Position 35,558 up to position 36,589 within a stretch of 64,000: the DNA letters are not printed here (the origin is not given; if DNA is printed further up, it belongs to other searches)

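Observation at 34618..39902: Accessory island with a low-GC core encoding a set of uncharacterised envelope proteins under a divergent XRE regulator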

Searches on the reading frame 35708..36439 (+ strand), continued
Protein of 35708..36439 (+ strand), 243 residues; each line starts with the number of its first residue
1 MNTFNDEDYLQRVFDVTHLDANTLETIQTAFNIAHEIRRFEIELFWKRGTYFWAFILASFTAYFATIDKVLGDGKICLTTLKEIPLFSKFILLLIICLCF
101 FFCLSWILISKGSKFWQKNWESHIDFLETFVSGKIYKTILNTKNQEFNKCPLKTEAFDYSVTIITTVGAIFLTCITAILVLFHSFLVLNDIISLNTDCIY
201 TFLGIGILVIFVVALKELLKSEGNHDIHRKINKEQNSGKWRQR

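Call 45: search_protein_families(library=padloc, proteins=[L041:6424-7710:+, L041:7803-8789:+, L052:4862-5722:+, L053:4740-5852:+, L018:8822-9691:+, L026:6753-7859:+, L019:8662-9741:+, L020:7917-8630:+, L070:6592-7080:+, L070:7116-9500:+], max_evalue=0.01)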
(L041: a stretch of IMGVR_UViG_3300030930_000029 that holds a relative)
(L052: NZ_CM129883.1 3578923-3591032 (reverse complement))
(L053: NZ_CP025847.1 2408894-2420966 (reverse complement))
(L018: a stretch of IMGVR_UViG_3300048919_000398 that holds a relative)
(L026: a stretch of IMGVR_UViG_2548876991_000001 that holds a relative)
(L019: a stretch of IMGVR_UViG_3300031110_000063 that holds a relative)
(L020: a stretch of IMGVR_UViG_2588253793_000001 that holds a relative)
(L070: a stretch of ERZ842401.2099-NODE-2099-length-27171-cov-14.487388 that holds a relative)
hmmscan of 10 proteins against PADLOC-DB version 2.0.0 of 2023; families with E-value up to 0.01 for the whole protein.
L041:6424-7710:+ (428 aa): 64 families (the best 25 are shown)
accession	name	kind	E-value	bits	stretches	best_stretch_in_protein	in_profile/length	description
PDLC02173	Drt2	-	5e-205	679.6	1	1-428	1-425/425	-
PDLC03757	Drt2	-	9.6e-159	527.6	1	6-427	78-465/502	DRT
PDLC03754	RT_UG17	-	1.8e-24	84.4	1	198-366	172-305/429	DRT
PDLC03778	RT_UG39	-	3.8e-20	70.3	1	56-296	128-354/541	DRT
PDLC01136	RT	-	6.9e-20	69.6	2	226-312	176-248/263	RT (reverse transcriptase)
PDLC03768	Drt3a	-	6.8e-18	63.3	1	180-369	146-284/411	DRT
PDLC03739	RT_Ec107-like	-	6.2e-17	59.9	1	234-309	147-221/307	retron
PDLC03766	Drt9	-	4.1e-16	56.9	1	101-352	127-325/488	DRT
PDLC01607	RT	-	5.3e-16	57.2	1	106-330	24-160/161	"CAS-I,CAS-II,CAS-III,CAS-IV,CAS-V,CAS-VI; acquisition_associated"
PDLC02942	RT_III-A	-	1.4e-15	55.2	1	222-310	170-254/341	-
PDLC02175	Drt3a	-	1.5e-15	55.4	1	228-365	155-293/417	-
PDLC03745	Drt1a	-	4.2e-15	52.7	1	118-315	183-355/1176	DRT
PDLC03785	RT_UG9_large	-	4.5e-15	53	1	133-366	376-553/772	DRT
PDLC03775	RT_UG36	-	7.1e-15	52.9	1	202-308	162-266/557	DRT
PDLC03750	RT_UG13b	-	1e-13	49.2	1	225-310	201-289/430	DRT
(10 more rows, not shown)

L041:7803-8789:+ (328 aa): 0 families

L052:4862-5722:+ (286 aa): 0 families

L053:4740-5852:+ (370 aa): 14 families
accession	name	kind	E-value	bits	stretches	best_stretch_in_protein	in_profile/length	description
PDLC03624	REase_MTase_IIG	-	9.4e-12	41.6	1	157-350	1049-1248/1271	Type IIG restriction enzyme-methyltransferase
PDLC04137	mad5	-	3.5e-08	31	2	269-356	86-170/392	mads_5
PDLC03144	Specificity_I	-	5.3e-08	30.8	1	223-303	43-119/388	Type I specificity subunit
PDLC03131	Specificity_I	-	5.4e-06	24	1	227-300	39-111/439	Type I specificity subunit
PDLC03100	Specificity_I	-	1.5e-05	22.6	1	263-361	278-378/392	Type I specificity subunit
PDLC03057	Specificity_I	-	4.9e-05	20.3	1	273-347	301-373/407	Type I specificity subunit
PDLC03086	Specificity_I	-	9.9e-05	19.5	0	268-364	94-188/458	Type I specificity subunit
PDLC03154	Specificity_I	-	0.00018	19.2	1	264-341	81-156/406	Type I specificity subunit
PDLC03089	Specificity_I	-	0.00062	17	1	264-342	85-162/446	Type I specificity subunit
PDLC03169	Specificity_I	-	0.00076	16.9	1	268-353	307-390/461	Type I specificity subunit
PDLC03068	Specificity_I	-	0.00076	16.7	1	275-339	93-158/403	Type I specificity subunit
PDLC03198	Specificity_I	-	0.0031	15.6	1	247-305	73-128/208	Type I specificity subunit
PDLC03127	Specificity_I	-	0.0041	13.9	0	275-359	347-430/571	Type I specificity subunit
PDLC03119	Specificity_I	-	0.0042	14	0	286-348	104-165/393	Type I specificity subunit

L018:8822-9691:+ (289 aa): 0 families

L026:6753-7859:+ (368 aa): 1 family
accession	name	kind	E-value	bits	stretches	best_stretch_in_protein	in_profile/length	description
PDLC03112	Specificity_I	-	0.00028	18.3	0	30-92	168-226/378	Type I specificity subunit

L019:8662-9741:+ (359 aa): 0 families

L020:7917-8630:+ (237 aa): 0 families

L070:6592-7080:+ (162 aa): 0 families

L070:7116-9500:+ (794 aa): 13 families
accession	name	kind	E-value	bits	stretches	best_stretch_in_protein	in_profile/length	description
PDLC05064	PDC-S68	-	1.1e-20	71.1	2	95-370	689-959/1273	-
PDLC01734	typeIV_RecD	-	1.2e-20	71.4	1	107-235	354-476/763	RecD_0_IVD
PDLC05066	PDC-S68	-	1.2e-19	67.9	2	107-235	593-721/1202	-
PDLC01148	RecD_like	-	2.9e-17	60.2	1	108-235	329-445/719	RecD/Tra ATPase fused to N-terminal HHH domain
PDLC05065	PDC-S68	-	3.8e-16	56.1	1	108-235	621-745/1221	-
PDLC04476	PDC-M16A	-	2.2e-14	50.8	1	96-281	13-216/691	-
PDLC05035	PDC-S53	-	6.7e-14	48.9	2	107-299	510-667/900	-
PDLC04475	PDC-M16A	-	6.9e-14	49.3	1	96-293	20-233/721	-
PDLC04474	PDC-M16A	-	4.5e-07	26.7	1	96-159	224-286/917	-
PDLC04472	PDC-M16A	-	6.9e-06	22.7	1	98-156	230-288/930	-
PDLC04140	mad8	-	0.00035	18.2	1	93-155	14-68/314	mads_8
PDLC02350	AbiO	-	0.0013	15.6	1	107-203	192-276/468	AbiO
PDLC03920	MkoA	-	0.0066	12.7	0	220-288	815-878/1112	-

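Call 46: predict_structure(alignment_id=A1)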
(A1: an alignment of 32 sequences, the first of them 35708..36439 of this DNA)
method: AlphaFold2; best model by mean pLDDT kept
length: 243 residues; sequences in the alignment: 32
mean_pLDDT: 80.2   pTM: 0.72
mean pLDDT of the five models: 80.2, 76.9, 76.0, 75.6, 75.6
residues with pLDDT >= 90: 87; 70-90: 98; 50-70: 41; < 50: 17
segments of 3 or more residues with pLDDT < 50: 1-4, 8-10, 237-243
pLDDT, mean of each block of 10 residues (from residue 1): 44 59 86 88 90 96 97 94 95 96 92 82 76 57 66 65 85 95 94 81 86 85 68 59 41
secondary structure, 60 per line:
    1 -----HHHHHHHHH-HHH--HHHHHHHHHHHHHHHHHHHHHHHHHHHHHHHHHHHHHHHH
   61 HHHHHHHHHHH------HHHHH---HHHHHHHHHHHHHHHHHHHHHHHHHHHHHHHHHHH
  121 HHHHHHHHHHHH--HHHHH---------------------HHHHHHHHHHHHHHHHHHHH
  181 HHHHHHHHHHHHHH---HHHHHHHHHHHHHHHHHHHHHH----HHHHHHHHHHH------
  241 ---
elements in order: H6-14 H21-71 H78-82 H86-132 H135-139 H161-194 H198-219 H224-234

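Call 50: fold_search(model_id=the predicted structure, library=pdb)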
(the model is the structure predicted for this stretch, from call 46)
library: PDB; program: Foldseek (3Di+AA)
matches with E <= 10: 132; with E <= 0.001: 0
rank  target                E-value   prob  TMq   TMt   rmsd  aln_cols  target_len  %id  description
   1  7fin_R                9.3e-01  0.14  0.22  0.16  25.7       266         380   14  Cryo-EM structure of the GIPR/GLP-1R/GCGR triagonist peptide 20-bound human GIPR-Gs complex (released 2022-02-23)
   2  6zbc_D                9.3e-01  0.12  0.20  0.24  22.3       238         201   14  Merozoite surface protein 1 (MSP-1) from Plasmodium falciparum, main conformation (released 2021-05-19)
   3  4nqi_A                1.5e+00  0.06  0.16  0.17  27.7       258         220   12  Structure of the N-terminal I-BAR domain (1-259) of D.Discoideum IBARa (released 2014-02-05)
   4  2q13                  1.5e+00  0.20  0.34  0.24  27.9       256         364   14  Crystal structure of BAR-PH domain of APPL1 (released 2007-08-14)
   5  6zbf_D                1.7e+00  0.12  0.23  0.28  22.0       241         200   14  Merozoite surface protein 1 (MSP-1) from Plasmodium falciparum, alternative conformation 3 (released 2021-05-19)
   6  8jd2_2                1.8e+00  0.10  0.18  0.07  23.6       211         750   10  Cryo-EM structure of G protein-free mGlu2-mGlu3 heterodimer in Acc state (released 2023-06-21)
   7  6ixe                  1.8e+00  0.06  0.16  0.17  29.2       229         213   12  Crystal structure of SeMet apo SH3BP5 (I41) (released 2019-03-20)
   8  1i4l_A                1.9e+00  0.12  0.25  0.29  22.4       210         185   11  CRYSTAL STRUCTURE ANALYSIS OF RAC1-GDP IN COMPLEX WITH ARFAPTIN (P41) (released 2001-05-16)
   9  5c5b_C                2.0e+00  0.10  0.24  0.19  28.4       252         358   15  Crystal Structure of Human APPL BAR-PH Heterodimer (released 2016-06-22)
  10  6iko_B                2.0e+00  0.06  0.17  0.14  41.4       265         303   13  Crystal structure of mouse GAS7cb (released 2019-10-16)
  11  1x04                  2.1e+00  0.13  0.26  0.30  24.8       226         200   12  Crystal structure of endophilin BAR domain (mutant) (released 2006-05-02)
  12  1i4d_A                2.2e+00  0.07  0.18  0.22  22.4       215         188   12  CRYSTAL STRUCTURE ANALYSIS OF RAC1-GDP COMPLEXED WITH ARFAPTIN (P21) (released 2001-05-16)
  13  8i21_A                2.3e+00  0.10  0.20  0.19  41.0       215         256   12  Cryo-EM structure of 6-subunit Smc5/6 arm region (released 2024-06-26)
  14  5sv0_G                2.3e+00  0.05  0.14  0.14  22.4       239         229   11  Structure of the ExbB/ExbD complex from E. coli at pH 7.0 (released 2016-09-28)
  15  6m6z_A                2.4e+00  0.21  0.32  0.36   9.6       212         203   10  A de novo designed transmembrane nanopore, TMH4C4 (released 2020-06-24)
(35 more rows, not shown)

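Call 54: find_homologous_proteins(query=A4, max_evalue=0.001)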
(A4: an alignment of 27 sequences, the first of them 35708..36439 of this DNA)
Query A4 (27 sequences) (243 aa, profile of the alignment): 132 proteins with E <= 0.001 among 8000 candidates; the best 120 are listed.
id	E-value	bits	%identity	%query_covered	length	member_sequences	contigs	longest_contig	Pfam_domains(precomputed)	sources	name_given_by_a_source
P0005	1.4e-70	255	50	100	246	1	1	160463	PF24838.3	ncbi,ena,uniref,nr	ncbi:hypothetical protein [uncultured Treponema sp.]|uniref:RipA family octameric membrane protein n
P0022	1.1e-68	249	47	98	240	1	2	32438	PF24838.3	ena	-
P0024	7.9e-68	246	45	98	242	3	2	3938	PF24838.3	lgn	-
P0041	7.9e-65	237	41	98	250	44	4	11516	PF24838.3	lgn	-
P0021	8.2e-65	236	47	100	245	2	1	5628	PF24838.3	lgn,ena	-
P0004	1.2e-64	236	52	99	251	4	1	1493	PF24838.3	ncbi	-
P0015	1.4e-64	236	47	100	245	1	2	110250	PF24838.3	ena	-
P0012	2.2e-64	235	48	100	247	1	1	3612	PF24838.3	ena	-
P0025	3.5e-64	234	45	92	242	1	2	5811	PF24838.3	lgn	-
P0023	6.0e-64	234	49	92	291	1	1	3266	PF24838.3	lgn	-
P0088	1.0e-63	233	34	70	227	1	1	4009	PF24838.3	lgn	-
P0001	6.7e-63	230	98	100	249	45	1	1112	PF24838.3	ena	-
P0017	1.3e-62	229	48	100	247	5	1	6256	PF24838.3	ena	-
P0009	3.2e-62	228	50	100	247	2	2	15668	PF24838.3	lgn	-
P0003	4.2e-62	228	52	100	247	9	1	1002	PF24838.3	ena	-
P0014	4.5e-62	228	46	100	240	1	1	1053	PF24838.3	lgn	-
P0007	8.1e-62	227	50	100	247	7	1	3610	PF24838.3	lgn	-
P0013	1.2e-61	226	50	100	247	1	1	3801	PF24838.3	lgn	-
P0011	3.9e-61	224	49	100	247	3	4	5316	PF24838.3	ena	-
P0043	4.9e-61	224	42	89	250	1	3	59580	PF24838.3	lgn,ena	-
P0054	5.9e-61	224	41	99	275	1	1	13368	PF24838.3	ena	-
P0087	6.1e-61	224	36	83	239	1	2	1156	PF24838.3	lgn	-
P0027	8.3e-61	223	42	100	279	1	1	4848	PF24838.3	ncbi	-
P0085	9.0e-61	223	35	73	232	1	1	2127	PF24838.3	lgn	-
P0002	9.3e-61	223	96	100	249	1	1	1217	PF24838.3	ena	-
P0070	1.3e-60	223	39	99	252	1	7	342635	PF24838.3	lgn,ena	-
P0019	1.4e-60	223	46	99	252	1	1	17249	PF24838.3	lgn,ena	-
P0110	2.7e-60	222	36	78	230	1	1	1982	PF24838.3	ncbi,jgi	jgi:hypothetical protein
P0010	3.4e-60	221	47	100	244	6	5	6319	PF24838.3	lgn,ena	-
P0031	4.0e-60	221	50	74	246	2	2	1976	PF24838.3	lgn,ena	-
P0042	5.2e-60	221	41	81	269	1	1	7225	PF24838.3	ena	-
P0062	6.2e-60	221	40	91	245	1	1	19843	PF24838.3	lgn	-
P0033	1.0e-59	220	47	72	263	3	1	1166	PF24838.3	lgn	-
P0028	1.4e-59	219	45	99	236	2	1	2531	PF24838.3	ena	-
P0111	1.7e-59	219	34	86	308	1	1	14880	PF24838.3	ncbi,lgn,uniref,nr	ncbi:hypothetical protein KM792_13350 [Clostridium tyrobutyricum]|uniref:RipA family octameric membr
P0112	1.7e-59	219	39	67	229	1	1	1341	PF24838.3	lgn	-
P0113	1.9e-59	219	34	75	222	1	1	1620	PF24838.3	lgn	-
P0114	1.9e-59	219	34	64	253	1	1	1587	PF24838.3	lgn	-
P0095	2.4e-59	219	34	77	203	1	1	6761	PF24838.3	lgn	-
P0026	2.7e-59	218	44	98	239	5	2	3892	PF24838.3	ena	-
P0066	3.3e-59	218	39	99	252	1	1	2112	PF24838.3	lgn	-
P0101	4.0e-59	218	33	68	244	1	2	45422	PF24838.3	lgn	-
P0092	4.1e-59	218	42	53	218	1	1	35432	PF24838.3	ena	-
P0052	4.8e-59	218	40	90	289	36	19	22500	PF24838.3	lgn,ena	-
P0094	5.0e-59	218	35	87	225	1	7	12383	PF24838.3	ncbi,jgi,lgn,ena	jgi:hypothetical protein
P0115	5.9e-59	217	40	97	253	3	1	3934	PF24838.3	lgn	-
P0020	6.0e-59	217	48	100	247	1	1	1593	PF24838.3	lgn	-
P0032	6.6e-59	217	40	99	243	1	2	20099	PF24838.3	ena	-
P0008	7.0e-59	217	47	100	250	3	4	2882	PF24838.3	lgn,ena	-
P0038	8.4e-59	217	39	100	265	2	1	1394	PF24838.3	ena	-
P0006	1.0e-58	217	49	100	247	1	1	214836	PF24838.3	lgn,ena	-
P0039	1.4e-58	216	44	79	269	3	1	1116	PF24838.3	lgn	-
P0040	1.4e-58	216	39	99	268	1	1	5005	PF24838.3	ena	-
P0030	2.2e-58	215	46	88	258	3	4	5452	PF24838.3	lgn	-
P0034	2.5e-58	215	53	65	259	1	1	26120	PF24838.3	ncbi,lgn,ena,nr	ncbi:MAG: hypothetical protein K2N58_11400 [Treponemataceae bacterium]|nr:hypothetical protein [Trep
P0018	2.6e-58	215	49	99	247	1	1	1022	PF24838.3,PF06687.18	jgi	-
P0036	4.3e-58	215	43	89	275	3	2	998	PF24838.3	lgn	-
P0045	6.8e-58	214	45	77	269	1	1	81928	PF24838.3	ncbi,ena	-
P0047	1.1e-57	213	39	100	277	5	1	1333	PF04893.23,PF24838.3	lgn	-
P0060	1.2e-57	213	38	100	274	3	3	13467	PF24838.3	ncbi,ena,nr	ncbi:MAG: hypothetical protein IJ630_05825 [Treponema sp.]|nr:hypothetical protein [Treponema sp.]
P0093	1.6e-57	213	35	87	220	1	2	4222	PF24838.3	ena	-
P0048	2.8e-57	212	45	74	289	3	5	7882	PF24838.3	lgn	-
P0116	3.0e-57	212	30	75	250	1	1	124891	PF24838.3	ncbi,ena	-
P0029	3.6e-57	211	42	99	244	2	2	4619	PF24838.3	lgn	-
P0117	4.5e-57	211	31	68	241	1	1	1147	PF24838.3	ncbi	-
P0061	5.9e-57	211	45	75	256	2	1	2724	PF24838.3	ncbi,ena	-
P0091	6.7e-57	211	39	62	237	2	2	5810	PF24838.3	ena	-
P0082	9.2e-57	210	39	81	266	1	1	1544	PF24838.3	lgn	-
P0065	1.4e-56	210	41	82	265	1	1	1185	PF24838.3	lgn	-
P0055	1.7e-56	209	39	100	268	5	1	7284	PF24838.3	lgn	-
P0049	1.8e-56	209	39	98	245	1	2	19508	PF24838.3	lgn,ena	-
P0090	1.9e-56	209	44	63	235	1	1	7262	PF24838.3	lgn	-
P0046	2.6e-56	209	47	74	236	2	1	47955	PF24838.3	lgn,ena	-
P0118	3.6e-56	208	35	70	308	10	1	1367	PF24838.3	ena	-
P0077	4.4e-56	208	40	79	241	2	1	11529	PF24838.3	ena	-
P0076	4.5e-56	208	40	82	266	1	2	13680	PF24838.3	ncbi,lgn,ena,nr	ncbi:MAG: hypothetical protein K2H09_03625 [Treponemataceae bacterium]|nr:hypothetical protein [Trep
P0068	5.2e-56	208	47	65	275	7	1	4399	PF24838.3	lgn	-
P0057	7.0e-56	207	37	100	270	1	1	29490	PF24838.3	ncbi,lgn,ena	-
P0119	1.1e-55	207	49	63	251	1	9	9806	PF24838.3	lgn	-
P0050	1.3e-55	206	52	66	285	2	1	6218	PF24838.3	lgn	-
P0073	1.3e-55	206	38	83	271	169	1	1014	PF24838.3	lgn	-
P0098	2.0e-55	206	38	56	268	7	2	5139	PF24838.3,PF11154.14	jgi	jgi:hypothetical protein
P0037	3.1e-55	205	45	83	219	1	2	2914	PF24838.3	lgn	-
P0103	3.6e-55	205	29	87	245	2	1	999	PF24838.3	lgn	-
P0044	5.0e-55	204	40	99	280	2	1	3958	PF24838.3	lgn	-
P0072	1.9e-54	203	44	77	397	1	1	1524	PF24838.3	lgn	-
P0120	2.4e-54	202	32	96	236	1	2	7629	PF24838.3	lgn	-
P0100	2.6e-54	202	36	55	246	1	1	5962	PF24838.3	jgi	jgi:hypothetical protein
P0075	7.1e-54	201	40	95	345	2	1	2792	PF24838.3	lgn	-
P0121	1.3e-53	200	34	70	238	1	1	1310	PF24838.3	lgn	-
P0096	1.7e-53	199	39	58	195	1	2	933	PF24838.3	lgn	-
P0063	5.8e-53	198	46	67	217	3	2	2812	PF24838.3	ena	-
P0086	7.4e-53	197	43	62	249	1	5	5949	PF24838.3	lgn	-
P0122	9.0e-53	197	37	57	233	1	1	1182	PF24838.3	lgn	-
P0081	1.9e-52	196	51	63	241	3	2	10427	PF24838.3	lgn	-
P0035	2.7e-52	196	44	99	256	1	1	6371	PF24838.3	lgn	-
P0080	3.5e-52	195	41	90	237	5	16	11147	PF24838.3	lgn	-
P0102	4.9e-52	195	41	46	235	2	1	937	PF24838.3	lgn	-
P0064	6.0e-52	194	41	81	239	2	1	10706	PF24838.3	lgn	-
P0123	1.6e-51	193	38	98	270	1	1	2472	PF24838.3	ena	-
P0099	1.7e-51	193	34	77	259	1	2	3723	PF24838.3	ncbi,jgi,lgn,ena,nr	ncbi:MAG: hypothetical protein JKY46_08155 [Robiginitomaculum sp.]|nr:hypothetical protein [Robigini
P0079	1.9e-51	193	37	77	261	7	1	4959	PF24838.3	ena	-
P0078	4.6e-51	191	42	77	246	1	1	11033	PF24838.3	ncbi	-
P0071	1.6e-50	190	42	77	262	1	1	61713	PF24838.3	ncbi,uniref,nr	ncbi:hypothetical protein [Treponema zioleckii]|uniref:RipA family octameric membrane protein n=1 Ta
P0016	1.7e-50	190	49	100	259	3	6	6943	PF24838.3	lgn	-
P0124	2.8e-50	189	34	84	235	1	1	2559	PF24838.3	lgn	-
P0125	3.1e-50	189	33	84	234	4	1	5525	PF24838.3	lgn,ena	-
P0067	4.2e-50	188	39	99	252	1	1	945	PF24838.3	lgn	-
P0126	4.6e-50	188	35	92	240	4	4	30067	PF24838.3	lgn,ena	-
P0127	1.7e-49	186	33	94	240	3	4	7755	PF24838.3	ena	-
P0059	5.0e-49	185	45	76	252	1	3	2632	PF24838.3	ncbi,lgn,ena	-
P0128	6.9e-49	184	44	44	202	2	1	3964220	PF24838.3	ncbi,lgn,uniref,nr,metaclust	ncbi:RipA family octameric membrane protein [Chitinophaga arvensicola]|uniref:Uncharacterized protei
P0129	7.2e-49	184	36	82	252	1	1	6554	PF24838.3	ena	-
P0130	7.8e-49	184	38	65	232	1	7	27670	PF24838.3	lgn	-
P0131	1.8e-48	183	32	43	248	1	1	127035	PF24838.3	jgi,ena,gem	jgi:hypothetical protein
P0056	2.4e-48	183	45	77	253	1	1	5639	PF24838.3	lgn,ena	-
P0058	3.5e-48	182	39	95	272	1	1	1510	PF24838.3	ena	-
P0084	8.5e-48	181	44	73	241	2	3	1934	PF24838.3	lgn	-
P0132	4.8e-43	165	33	81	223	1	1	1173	PF24838.3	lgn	-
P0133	1.5e-40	157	29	82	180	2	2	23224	PF24838.3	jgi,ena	-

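Call 67: search_protein_families(library=padloc, alignment_id=A7, max_evalue=1e-10)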
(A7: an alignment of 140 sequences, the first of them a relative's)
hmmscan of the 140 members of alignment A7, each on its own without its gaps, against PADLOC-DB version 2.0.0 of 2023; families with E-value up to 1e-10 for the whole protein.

A. member 1, L020:7156-7860:- (234 aa): 0 families

B. families by the number of members that match (of 140 scanned): 170 families (the first 25 are shown)
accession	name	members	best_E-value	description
PDLC04134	mad2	4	1.2e-29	mads_2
PDLC03237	MTase_II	2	7.6e-29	Type II methyltransferase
PDLC01720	Csa3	2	4e-13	Csa3_1_CAS-I-II-III-IV-V-VI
PDLC01438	Csa3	2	2.3e-11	"CAS-I,CAS-II,CAS-III,CAS-IV,CAS-V,CAS-VI; associated_signaling"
PDLC02173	Drt2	1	5e-205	-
PDLC03757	Drt2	1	9.6e-159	DRT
PDLC04018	PD-Lambda-5_B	1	3.8e-125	-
PDLC03355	MTase_II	1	1.4e-113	Type II methyltransferase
PDLC00030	DruM2|DruM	1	3.3e-111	DNA cytosine methylase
PDLC03998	PD-Lambda-5_A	1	8.8e-108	-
PDLC03358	MTase_II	1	3.9e-105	Type II methyltransferase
PDLC04019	PD-Lambda-5_B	1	1.2e-77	-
PDLC03378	MTase_II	1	4.8e-65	Type II methyltransferase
PDLC03287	MTase_II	1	9.3e-65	Type II methyltransferase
PDLC03257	MTase_II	1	3.1e-61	Type II methyltransferase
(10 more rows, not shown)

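Call 71: search_protein_families(library=pfam, proteins=[L056:4254-5408:+], max_evalue=0.01)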
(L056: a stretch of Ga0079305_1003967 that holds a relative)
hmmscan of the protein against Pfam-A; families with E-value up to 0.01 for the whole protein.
L056:4254-5408:+ (384 aa): 0 families
